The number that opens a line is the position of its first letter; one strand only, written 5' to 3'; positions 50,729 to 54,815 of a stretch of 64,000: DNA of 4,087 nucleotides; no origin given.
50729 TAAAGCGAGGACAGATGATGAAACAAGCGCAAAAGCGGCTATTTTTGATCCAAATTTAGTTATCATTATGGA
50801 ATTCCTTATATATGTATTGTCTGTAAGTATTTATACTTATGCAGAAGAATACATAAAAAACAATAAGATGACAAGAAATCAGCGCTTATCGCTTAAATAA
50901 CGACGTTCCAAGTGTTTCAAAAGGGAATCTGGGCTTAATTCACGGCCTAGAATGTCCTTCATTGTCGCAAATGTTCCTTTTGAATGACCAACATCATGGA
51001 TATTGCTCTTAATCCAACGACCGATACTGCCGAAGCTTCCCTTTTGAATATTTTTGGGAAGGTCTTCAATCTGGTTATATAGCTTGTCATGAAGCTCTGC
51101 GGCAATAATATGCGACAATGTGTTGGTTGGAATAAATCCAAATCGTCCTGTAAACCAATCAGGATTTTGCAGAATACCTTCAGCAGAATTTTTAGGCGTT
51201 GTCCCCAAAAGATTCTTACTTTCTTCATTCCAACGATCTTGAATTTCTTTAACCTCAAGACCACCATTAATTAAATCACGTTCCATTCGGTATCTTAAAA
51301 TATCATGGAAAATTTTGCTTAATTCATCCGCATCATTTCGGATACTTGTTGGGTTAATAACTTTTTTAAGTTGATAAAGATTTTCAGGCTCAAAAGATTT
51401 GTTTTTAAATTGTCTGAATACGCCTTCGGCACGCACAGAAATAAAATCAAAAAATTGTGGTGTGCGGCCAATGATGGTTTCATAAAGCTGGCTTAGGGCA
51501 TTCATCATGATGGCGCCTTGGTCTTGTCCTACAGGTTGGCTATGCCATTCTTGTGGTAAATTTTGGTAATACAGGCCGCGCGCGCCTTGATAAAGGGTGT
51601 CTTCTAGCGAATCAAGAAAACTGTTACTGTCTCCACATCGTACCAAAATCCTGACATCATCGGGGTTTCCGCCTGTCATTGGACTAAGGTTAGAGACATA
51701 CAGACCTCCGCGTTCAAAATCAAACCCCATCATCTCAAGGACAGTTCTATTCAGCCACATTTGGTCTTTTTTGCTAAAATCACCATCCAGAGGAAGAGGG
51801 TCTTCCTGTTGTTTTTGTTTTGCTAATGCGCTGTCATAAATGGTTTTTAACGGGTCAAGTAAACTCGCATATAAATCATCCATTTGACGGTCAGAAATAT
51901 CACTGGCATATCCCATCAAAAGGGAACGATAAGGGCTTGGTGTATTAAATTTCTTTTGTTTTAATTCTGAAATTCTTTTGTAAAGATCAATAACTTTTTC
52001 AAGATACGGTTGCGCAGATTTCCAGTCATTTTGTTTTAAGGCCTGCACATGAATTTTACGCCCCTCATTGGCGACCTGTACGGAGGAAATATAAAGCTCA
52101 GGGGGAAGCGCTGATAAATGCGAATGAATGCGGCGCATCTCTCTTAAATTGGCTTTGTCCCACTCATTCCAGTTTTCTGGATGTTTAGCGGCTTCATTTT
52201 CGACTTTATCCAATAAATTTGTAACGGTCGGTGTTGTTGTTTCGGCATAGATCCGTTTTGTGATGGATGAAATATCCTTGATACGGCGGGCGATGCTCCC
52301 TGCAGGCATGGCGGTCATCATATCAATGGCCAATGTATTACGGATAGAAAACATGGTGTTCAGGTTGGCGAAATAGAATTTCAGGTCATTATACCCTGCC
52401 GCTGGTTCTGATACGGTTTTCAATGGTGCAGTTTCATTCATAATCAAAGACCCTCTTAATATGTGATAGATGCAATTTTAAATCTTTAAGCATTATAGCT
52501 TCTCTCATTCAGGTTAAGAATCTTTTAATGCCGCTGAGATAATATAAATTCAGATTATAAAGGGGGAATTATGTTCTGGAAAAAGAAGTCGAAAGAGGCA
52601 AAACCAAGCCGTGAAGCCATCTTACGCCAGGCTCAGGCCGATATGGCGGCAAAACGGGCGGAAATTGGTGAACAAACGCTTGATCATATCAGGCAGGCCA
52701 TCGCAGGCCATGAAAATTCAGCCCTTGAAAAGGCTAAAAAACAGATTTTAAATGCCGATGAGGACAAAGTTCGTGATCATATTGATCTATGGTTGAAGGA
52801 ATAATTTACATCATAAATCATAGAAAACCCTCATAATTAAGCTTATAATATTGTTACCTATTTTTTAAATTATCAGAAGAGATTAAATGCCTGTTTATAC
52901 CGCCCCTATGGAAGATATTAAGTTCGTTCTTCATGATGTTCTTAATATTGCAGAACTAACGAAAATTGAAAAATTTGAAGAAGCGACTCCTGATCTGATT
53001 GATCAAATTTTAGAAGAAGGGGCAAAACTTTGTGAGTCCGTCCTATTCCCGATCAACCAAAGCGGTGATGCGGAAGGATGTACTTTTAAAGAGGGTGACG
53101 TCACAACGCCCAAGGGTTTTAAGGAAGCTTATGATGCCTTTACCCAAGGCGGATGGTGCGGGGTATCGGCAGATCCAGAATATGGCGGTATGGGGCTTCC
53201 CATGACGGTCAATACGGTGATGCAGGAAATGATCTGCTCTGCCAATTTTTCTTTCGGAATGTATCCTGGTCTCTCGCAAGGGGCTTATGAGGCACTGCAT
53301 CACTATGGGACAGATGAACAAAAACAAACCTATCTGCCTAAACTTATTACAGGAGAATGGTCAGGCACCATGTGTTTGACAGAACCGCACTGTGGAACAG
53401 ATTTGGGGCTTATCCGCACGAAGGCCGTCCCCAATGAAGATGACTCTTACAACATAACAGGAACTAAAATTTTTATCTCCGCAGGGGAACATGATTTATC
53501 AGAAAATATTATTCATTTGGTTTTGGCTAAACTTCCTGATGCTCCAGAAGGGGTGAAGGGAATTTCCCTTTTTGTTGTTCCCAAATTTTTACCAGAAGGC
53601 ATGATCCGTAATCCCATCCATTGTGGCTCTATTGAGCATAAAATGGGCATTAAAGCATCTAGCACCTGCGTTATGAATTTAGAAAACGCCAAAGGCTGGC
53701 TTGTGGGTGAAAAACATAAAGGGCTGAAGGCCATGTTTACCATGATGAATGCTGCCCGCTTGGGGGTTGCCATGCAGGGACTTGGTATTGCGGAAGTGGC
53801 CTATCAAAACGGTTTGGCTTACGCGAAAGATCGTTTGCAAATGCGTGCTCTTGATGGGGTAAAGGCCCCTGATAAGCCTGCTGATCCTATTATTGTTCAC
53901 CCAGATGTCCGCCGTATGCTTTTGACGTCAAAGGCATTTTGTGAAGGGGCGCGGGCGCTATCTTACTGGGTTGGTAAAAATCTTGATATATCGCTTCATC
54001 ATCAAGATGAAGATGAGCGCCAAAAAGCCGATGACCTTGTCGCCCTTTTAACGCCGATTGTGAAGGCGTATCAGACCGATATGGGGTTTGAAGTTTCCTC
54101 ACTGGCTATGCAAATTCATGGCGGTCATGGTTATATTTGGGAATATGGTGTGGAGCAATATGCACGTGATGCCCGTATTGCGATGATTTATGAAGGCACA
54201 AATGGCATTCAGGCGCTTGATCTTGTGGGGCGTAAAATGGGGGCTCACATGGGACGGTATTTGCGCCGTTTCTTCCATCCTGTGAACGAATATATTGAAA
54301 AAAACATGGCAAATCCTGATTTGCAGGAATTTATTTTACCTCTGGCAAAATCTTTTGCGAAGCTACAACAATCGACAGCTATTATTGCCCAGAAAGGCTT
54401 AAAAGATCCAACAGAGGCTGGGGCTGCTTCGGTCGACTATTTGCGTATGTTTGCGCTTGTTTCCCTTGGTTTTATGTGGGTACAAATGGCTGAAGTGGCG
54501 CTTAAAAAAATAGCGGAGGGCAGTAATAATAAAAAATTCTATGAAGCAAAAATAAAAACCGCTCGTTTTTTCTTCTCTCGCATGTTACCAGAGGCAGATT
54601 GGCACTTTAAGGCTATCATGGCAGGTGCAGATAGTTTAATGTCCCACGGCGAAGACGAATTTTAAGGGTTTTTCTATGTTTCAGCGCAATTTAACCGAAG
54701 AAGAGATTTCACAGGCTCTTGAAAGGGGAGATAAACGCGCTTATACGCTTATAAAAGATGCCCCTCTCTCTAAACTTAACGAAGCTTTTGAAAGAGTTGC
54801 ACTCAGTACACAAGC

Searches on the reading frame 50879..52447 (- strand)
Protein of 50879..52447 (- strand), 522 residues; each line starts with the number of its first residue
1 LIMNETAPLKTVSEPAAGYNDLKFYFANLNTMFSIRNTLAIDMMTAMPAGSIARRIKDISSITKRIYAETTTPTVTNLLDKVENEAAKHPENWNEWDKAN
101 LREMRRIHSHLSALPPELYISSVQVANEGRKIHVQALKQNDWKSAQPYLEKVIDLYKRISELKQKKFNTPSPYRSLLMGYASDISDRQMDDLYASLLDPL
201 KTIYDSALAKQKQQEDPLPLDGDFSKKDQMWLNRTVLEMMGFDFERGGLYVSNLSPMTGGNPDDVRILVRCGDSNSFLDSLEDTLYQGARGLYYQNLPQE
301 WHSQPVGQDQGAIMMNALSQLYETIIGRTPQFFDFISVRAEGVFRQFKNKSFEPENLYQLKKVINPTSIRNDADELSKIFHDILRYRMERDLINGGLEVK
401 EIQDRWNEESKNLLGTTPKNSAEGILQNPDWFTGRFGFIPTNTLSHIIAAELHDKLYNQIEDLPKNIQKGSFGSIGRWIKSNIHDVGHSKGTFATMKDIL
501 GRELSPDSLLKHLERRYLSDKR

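Call 43: search_protein_families(library=pfam, proteins=[window:50879-52447:-], max_evalue=0.01)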
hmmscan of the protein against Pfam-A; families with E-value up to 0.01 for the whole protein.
window:50879-52447:- (522 aa): 1 family
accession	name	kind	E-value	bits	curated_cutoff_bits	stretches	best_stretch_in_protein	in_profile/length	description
PF02074.21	Peptidase_M32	-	3.2e-93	313.4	25.1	1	22-517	2-489/489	Carboxypeptidase Taq (M32) metallopeptidase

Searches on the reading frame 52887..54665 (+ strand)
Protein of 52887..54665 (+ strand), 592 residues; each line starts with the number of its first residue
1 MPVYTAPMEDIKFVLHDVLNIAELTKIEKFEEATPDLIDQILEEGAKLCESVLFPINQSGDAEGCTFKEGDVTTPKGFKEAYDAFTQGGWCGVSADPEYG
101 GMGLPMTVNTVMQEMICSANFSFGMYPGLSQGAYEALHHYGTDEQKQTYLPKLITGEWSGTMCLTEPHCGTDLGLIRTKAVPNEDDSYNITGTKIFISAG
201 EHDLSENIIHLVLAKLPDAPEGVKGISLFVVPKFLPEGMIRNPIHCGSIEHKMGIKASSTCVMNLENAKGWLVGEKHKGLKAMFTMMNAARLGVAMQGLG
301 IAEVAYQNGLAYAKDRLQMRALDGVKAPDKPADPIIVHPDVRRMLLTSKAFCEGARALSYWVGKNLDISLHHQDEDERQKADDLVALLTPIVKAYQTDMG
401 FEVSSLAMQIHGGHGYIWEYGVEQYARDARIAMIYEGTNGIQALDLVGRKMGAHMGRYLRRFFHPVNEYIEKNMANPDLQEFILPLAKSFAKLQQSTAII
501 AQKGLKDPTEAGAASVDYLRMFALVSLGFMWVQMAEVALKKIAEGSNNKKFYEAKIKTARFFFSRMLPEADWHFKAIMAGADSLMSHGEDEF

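Call 43: search_protein_families(library=pfam, proteins=[window:52887-54665:+], max_evalue=0.01)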
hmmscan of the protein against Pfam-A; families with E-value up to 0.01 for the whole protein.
window:52887-54665:+ (592 aa): 6 families
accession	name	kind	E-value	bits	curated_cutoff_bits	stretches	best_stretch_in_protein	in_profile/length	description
PF12806.12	Acyl-CoA_dh_C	-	3.1e-37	127.9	30.3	1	466-586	5-122/124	Acetyl-CoA dehydrogenase C-terminal like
PF00441.29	Acyl-CoA_dh_1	-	1.1e-23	84.5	22.4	1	278-446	2-145/150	Acyl-CoA dehydrogenase, C-terminal domain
PF02771.21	Acyl-CoA_dh_N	-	4e-16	59.8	22.9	1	79-157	34-113/113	Acyl-CoA dehydrogenase, N-terminal domain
PF02770.24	Acyl-CoA_dh_M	-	5.7e-12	46.1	33.3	1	162-267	2-96/97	Acyl-CoA dehydrogenase, middle domain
PF08028.16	Acyl-CoA_dh_2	-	1.7e-06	28.8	22.7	1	292-439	1-133/134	Acyl-CoA dehydrogenase, C-terminal domain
PF22924.1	ACOX_C_alpha1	-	2.1e-06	28.1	27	1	287-441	4-159/169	Acyl-CoA oxidase, C-alpha1 domain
